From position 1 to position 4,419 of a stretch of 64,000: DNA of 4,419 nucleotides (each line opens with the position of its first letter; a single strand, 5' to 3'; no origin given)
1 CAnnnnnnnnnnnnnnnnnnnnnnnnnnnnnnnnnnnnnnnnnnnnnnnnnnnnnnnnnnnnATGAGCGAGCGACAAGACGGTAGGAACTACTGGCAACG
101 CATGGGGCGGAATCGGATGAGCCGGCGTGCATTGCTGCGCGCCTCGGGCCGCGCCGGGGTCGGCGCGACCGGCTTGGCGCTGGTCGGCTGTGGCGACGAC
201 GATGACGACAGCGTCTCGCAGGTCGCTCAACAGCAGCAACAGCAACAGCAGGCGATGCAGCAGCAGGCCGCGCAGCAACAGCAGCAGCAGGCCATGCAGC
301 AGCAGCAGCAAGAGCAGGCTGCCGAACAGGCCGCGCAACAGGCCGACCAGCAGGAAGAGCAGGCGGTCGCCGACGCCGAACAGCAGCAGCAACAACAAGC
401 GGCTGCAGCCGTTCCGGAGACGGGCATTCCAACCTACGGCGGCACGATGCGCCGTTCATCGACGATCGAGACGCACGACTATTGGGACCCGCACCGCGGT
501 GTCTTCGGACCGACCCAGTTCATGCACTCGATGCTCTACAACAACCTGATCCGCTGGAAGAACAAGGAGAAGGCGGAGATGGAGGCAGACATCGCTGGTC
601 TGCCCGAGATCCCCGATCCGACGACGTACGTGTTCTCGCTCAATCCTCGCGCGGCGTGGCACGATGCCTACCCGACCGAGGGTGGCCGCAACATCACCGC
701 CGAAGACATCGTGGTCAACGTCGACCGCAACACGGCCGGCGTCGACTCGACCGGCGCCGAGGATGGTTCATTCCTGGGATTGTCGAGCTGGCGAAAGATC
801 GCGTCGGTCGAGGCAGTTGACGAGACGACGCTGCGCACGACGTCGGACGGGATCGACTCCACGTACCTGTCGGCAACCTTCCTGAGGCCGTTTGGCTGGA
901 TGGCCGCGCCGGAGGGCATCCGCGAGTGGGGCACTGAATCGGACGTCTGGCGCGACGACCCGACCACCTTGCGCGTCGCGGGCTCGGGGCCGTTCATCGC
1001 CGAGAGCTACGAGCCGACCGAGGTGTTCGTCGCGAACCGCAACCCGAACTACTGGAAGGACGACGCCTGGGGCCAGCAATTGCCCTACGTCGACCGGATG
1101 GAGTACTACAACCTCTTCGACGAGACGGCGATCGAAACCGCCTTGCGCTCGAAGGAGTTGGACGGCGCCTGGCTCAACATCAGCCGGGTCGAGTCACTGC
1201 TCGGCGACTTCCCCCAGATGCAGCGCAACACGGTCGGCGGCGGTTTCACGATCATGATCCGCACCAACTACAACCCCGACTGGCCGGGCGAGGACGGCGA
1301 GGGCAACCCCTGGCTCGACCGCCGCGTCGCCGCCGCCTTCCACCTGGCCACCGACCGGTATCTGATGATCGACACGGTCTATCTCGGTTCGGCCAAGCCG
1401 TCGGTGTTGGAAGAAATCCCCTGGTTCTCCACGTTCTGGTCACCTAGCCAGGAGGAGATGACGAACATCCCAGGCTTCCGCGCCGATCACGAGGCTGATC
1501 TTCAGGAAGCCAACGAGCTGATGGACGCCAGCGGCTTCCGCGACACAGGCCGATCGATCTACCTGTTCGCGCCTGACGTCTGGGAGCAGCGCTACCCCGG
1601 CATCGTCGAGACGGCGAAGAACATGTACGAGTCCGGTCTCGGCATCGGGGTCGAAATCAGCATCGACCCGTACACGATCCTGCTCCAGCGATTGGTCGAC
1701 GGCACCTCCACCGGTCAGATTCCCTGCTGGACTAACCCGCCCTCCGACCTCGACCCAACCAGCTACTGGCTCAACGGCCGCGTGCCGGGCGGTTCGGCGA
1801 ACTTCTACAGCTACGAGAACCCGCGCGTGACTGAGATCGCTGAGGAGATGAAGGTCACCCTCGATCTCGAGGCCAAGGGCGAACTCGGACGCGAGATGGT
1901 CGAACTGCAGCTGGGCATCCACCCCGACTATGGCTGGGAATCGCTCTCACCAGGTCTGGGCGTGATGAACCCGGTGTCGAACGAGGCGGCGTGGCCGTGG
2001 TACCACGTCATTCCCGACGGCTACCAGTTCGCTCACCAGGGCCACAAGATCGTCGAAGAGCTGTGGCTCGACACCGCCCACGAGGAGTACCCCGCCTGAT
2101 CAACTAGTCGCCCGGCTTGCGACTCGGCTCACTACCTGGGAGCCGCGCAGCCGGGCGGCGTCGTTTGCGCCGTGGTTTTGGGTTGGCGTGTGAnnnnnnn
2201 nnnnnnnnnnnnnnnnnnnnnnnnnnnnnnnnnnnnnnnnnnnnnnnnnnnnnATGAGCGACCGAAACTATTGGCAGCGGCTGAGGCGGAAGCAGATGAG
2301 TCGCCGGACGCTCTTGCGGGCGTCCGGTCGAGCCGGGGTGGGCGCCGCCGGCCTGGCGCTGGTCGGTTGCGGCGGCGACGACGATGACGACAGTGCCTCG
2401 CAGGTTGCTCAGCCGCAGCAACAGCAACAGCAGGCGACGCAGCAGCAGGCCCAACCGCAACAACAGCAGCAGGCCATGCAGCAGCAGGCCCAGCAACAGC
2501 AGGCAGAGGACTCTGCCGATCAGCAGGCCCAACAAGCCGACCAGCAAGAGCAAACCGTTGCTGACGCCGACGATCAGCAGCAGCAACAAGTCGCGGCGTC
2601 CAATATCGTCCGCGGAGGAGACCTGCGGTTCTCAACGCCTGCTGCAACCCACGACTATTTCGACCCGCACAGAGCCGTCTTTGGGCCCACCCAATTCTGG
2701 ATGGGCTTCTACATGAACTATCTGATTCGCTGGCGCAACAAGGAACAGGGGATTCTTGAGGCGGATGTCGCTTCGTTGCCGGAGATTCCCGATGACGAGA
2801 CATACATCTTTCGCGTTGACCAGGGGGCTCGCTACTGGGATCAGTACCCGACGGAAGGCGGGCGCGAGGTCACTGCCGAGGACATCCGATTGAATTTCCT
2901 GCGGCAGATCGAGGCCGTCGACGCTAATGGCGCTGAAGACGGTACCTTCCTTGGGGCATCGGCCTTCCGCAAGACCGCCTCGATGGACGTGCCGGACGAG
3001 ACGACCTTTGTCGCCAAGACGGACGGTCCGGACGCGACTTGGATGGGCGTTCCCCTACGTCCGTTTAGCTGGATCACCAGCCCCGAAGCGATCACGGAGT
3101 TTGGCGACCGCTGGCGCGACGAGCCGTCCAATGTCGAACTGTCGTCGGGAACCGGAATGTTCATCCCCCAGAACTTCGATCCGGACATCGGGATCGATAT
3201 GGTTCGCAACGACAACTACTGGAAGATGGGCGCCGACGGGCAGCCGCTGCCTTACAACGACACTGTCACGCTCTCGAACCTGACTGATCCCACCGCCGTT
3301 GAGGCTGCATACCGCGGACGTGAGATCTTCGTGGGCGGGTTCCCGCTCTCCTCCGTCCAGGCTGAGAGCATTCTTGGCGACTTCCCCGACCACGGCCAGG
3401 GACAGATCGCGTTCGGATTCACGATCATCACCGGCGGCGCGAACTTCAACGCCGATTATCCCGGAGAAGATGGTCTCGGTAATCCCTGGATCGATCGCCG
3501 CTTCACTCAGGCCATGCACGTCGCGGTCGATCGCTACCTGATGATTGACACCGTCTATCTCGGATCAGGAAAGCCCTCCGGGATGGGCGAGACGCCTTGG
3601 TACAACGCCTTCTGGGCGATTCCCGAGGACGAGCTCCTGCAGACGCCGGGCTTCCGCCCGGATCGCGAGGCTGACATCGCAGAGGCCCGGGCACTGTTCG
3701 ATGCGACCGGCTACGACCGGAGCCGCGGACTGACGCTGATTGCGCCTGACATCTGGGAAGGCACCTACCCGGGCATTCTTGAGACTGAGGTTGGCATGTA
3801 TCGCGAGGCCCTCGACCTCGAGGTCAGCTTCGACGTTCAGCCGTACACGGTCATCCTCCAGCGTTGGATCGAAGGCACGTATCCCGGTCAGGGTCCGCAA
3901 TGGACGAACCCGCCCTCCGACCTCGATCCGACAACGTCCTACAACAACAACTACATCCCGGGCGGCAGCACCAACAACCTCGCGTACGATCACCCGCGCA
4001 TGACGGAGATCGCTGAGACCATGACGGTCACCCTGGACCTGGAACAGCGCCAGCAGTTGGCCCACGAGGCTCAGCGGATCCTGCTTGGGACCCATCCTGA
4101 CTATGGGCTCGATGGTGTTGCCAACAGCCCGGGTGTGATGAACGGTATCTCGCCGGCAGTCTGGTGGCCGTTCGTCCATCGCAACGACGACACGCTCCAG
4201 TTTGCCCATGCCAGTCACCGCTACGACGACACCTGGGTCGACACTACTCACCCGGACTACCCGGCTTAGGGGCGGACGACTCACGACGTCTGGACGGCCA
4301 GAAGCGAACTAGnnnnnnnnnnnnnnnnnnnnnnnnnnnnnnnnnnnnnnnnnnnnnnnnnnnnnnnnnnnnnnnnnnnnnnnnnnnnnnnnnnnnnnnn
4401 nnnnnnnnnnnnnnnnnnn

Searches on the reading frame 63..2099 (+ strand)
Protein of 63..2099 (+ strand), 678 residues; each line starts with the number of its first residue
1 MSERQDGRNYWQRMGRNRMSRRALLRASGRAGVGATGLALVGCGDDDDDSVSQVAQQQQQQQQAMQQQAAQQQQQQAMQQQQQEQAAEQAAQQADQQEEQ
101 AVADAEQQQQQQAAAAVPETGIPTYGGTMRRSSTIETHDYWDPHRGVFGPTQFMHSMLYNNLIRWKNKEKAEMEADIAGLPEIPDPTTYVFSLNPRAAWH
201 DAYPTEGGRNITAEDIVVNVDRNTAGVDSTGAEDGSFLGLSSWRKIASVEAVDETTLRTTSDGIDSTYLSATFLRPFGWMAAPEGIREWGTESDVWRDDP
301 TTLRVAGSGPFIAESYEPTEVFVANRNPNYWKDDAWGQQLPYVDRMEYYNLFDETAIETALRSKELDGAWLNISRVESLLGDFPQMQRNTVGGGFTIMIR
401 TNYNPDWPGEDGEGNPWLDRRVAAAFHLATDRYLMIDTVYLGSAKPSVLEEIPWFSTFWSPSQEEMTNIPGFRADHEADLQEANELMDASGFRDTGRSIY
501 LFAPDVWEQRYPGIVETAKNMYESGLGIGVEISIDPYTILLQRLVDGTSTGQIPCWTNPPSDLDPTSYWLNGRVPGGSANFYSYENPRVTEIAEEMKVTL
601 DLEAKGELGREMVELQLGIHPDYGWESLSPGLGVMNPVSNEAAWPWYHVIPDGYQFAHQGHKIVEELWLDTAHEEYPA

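Call 7: search_protein_families(library=pfam, proteins=[window:63-2099:+], max_evalue=1)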
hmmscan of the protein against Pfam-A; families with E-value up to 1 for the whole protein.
window:63-2099:+ (678 aa): 8 families
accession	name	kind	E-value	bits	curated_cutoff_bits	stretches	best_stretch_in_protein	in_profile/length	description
PF00496.27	SBP_bac_5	-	4.8e-34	118.5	32.4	1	184-570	14-360/368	Bacterial extracellular solute-binding proteins, family 5 Middle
PF03153.18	TFIIA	-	0.0042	17.6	36.2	1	47-114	170-241/415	Transcription factor IIA, alpha/beta subunit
PF24072.1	T7_gp14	-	0.071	13.4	27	1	51-116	14-84/187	T7 virus internal virion protein gp14 family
PF10513.14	EPL1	-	0.075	14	25.4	1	48-119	19-96/166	Enhancer of polycomb-like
PF02862.22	DDHD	-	0.46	11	28.3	1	52-109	136-192/258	DDHD domain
PF03839.21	Sec62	-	0.61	10.3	27.8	1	58-109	21-81/191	Translocation protein Sec62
PF15748.10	CCSAP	-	0.65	10.4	27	1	50-114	54-120/260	Centriole, cilia and spindle-associated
PF05091.18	eIF-3_zeta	-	0.73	9.2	25.2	1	45-111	76-159/532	Eukaryotic translation initiation factor 3 subunit 7 (eIF-3)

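Call 53: search_protein_families(library=ncbifam, proteins=[window:63-2096:+], max_evalue=0.00001)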
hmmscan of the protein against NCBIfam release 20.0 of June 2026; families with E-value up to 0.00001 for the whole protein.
window:63-2096:+ (678 aa): 2 families
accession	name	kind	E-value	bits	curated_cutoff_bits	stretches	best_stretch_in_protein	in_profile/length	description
NF043070.1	DppA_dipep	equivalog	1.7e-07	30.2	1005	1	157-562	59-439/535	dipeptide ABC transporter periplasmic-binding protein DppA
TIGR02294.1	nickel_nikA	equivalog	7.5e-06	24.7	393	1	142-334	20-191/501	nickel ABC transporter substrate-binding protein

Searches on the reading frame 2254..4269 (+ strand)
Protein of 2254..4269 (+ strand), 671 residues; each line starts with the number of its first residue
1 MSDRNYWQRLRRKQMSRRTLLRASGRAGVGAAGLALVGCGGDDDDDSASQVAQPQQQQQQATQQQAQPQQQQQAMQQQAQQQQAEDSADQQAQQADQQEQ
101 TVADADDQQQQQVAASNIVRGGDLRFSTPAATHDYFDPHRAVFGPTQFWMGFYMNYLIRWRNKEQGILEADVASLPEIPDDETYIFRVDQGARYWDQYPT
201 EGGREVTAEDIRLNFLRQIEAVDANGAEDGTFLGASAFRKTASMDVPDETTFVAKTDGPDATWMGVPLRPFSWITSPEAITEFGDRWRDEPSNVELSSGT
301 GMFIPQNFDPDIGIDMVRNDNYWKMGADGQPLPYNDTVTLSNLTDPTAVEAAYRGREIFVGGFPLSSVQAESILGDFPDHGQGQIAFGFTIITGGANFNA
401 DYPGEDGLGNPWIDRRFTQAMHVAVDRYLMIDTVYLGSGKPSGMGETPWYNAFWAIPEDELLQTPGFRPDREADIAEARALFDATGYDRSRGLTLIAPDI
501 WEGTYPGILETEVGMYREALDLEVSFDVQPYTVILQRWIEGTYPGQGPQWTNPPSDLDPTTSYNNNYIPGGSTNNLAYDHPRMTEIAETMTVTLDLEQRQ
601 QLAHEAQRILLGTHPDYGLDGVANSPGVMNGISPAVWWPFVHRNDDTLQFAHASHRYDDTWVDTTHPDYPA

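Call 7: search_protein_families(library=pfam, proteins=[window:2254-4269:+], max_evalue=1)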
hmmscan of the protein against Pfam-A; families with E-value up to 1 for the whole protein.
window:2254-4269:+ (671 aa): 7 families
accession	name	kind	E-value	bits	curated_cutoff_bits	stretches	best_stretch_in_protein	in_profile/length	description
PF00496.27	SBP_bac_5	-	1.7e-26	93.7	32.4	1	177-560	11-356/368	Bacterial extracellular solute-binding proteins, family 5 Middle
PF03153.18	TFIIA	-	0.039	14.4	36.2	1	48-112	171-239/415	Transcription factor IIA, alpha/beta subunit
PF11702.13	DUF3295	-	0.16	11.7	25.8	1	47-121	93-165/496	Protein of unknown function (DUF3295)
PF11711.13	Tim54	-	0.21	10.8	34.7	1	58-113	197-252/376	Inner membrane protein import complex subunit Tim54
PF02862.22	DDHD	-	0.58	10.7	28.3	1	47-115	134-213/258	DDHD domain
PF15748.10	CCSAP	-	0.65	10.4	27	1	39-116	46-122/260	Centriole, cilia and spindle-associated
PF03353.20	Lin-8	-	0.99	9.3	34.1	0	41-112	156-229/311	Ras-mediated vulval-induction antagonist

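Call 52: search_solved_structures(query=window:2254-4266:+, max_evalue=0.001)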
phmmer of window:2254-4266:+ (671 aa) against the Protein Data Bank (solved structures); distinct sequences matched with E-value up to 0.001: 3.
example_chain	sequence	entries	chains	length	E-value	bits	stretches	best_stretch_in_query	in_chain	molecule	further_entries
6dqq_A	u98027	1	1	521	6e-05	24.9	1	135-624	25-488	Periplasmic oligopeptide-binding protein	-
6dqr_A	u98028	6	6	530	6.3e-05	24.8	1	135-624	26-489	Periplasmic oligopeptide-binding protein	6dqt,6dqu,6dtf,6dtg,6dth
1b05_A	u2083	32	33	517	9e-05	24.3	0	411-608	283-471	PERIPLASMIC OLIGOPEPTIDE-BINDING PROTEIN | PROTEIN (OLIGO-PEPTIDE BINDING PROTEIN) | PERIPLASMIC OLIGO-PEPTIDE BINDING PROTEIN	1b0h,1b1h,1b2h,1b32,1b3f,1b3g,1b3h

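Call 53: search_protein_families(library=ncbifam, proteins=[window:2254-4266:+], max_evalue=0.00001)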
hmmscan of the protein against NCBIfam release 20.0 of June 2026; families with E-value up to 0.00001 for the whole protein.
window:2254-4266:+ (671 aa): 2 families
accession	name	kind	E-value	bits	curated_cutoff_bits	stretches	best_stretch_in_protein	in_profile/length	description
NF045468.1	Opp5A_nikA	equivalog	1.8e-07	30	600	0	563-609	400-446/488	nickel ABC transporter substrate-binding protein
NF045467.1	Opp4A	equivalog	5.9e-07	28.1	650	0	299-488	209-381/556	oligopeptide ABC transporter substrate-binding protein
